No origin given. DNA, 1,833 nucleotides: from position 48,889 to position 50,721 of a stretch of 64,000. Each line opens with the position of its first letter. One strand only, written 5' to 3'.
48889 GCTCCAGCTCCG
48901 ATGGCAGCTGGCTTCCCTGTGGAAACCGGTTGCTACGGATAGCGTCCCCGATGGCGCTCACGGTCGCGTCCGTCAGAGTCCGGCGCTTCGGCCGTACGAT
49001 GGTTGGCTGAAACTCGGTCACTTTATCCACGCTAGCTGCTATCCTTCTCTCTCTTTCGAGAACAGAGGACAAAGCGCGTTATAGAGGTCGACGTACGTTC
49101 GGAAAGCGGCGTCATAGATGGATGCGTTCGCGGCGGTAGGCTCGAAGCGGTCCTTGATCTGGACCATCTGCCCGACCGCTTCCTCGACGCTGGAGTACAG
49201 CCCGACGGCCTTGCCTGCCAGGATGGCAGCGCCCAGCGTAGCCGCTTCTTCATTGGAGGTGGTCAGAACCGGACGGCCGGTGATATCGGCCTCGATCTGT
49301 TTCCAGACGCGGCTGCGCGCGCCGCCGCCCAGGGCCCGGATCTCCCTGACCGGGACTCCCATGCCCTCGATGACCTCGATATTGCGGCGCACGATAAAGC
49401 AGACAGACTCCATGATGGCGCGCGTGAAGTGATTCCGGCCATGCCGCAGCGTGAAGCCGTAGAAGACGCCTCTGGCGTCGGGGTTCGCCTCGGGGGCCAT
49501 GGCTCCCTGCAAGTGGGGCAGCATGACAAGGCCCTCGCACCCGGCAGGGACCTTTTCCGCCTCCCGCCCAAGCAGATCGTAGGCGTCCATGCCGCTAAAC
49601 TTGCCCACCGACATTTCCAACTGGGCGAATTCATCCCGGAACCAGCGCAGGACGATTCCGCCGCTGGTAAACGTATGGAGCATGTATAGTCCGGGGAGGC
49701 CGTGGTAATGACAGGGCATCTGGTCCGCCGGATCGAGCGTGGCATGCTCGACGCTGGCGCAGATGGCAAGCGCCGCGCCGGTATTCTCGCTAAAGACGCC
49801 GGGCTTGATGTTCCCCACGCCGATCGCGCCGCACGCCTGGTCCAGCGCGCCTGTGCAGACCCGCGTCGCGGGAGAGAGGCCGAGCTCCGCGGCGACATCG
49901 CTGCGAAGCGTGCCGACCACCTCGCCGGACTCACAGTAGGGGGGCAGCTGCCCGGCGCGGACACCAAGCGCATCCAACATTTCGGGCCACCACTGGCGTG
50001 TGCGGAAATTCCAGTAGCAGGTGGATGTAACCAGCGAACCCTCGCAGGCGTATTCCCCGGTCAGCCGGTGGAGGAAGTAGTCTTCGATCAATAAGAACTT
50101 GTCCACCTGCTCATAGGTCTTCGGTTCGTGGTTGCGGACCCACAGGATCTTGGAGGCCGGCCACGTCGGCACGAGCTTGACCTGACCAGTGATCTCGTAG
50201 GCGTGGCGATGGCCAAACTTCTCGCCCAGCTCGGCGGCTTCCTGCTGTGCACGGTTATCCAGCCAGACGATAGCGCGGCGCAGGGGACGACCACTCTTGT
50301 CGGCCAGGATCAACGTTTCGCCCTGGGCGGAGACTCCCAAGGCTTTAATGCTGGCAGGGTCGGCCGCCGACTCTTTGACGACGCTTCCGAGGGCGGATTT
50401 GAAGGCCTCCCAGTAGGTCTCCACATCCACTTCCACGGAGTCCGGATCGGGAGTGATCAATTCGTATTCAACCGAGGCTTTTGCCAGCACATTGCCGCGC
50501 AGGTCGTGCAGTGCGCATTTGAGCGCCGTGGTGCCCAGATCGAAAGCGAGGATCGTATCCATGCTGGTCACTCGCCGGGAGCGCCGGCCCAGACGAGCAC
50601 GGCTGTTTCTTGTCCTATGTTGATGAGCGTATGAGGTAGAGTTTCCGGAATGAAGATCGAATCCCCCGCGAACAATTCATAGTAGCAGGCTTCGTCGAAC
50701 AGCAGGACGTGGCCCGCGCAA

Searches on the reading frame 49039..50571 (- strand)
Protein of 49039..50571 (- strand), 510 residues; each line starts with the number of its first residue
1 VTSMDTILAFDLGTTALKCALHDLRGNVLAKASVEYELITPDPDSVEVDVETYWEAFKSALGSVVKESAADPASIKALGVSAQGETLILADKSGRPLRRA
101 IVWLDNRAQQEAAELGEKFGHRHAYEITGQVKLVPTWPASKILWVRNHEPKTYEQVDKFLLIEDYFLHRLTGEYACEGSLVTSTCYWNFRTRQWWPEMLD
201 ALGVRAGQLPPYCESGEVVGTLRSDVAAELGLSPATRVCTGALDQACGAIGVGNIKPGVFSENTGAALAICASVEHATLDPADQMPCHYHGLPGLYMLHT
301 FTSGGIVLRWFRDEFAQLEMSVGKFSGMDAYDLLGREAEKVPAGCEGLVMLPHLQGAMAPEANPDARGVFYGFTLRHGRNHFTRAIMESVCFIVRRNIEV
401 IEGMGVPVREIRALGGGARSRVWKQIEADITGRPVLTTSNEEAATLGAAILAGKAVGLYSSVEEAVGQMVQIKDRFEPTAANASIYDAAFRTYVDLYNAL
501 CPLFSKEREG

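Call 51: search_protein_families(library=ncbifam, proteins=[window:49039-50571:-], max_evalue=0.00001)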
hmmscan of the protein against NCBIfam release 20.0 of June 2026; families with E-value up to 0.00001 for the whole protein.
window:49039-50571:- (510 aa): 12 families
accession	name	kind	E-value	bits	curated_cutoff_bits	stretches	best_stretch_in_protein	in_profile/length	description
TIGR01312.1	XylB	equivalog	3.3e-110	368.9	380.25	1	10-498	3-481/481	xylulokinase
TIGR01314.1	gntK_FGGY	equivalog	4.1e-87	292.8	648.55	1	7-500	2-493/505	gluconokinase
NF008187.0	PRK10939.1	equivalog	3.3e-79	266.9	528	1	3-500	2-503/521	autoinducer-2 kinase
NF011601.0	PRK15027.1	equivalog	6e-72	242.6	912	1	9-505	4-484/484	xylulokinase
TIGR01311.1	glycerol_kin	equivalog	4.6e-58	196.7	590.35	1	7-483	3-477/496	glycerol kinase GlpK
NF000756.0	PRK00047.1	subfamily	3.6e-52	177.3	498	1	4-483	4-478/502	glycerol kinase GlpK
NF003154.0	PRK04123.1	equivalog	7e-49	167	428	1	8-499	7-536/554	ribulokinase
TIGR01315.1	5C_CHO_kinase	subfamily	8.5e-47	160.1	408.7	2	8-294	3-306/541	FGGY family pentulose kinase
TIGR02628.1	fuculo_kin_coli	equivalog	1.9e-45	155.7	470.9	1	7-478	3-464/465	L-fuculokinase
TIGR01234.1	L-ribulokinase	equivalog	5.4e-38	131.1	583.25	1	51-498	59-528/536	ribulokinase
TIGR02627.1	rhamnulo_kin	equivalog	3.9e-22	78.4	527.95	1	69-225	62-217/454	rhamnulokinase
NF007925.0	PRK10640.1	equivalog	6.1e-20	71.1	639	1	68-226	67-224/489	rhamnulokinase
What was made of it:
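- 49039..50571 (-): FGGY kinase 1, the first gene of the array. It is XylB-like, not GlpK. XylB 369 bits (cutoff 380); GlpK 197 bits (cutoff 590) (call 51).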
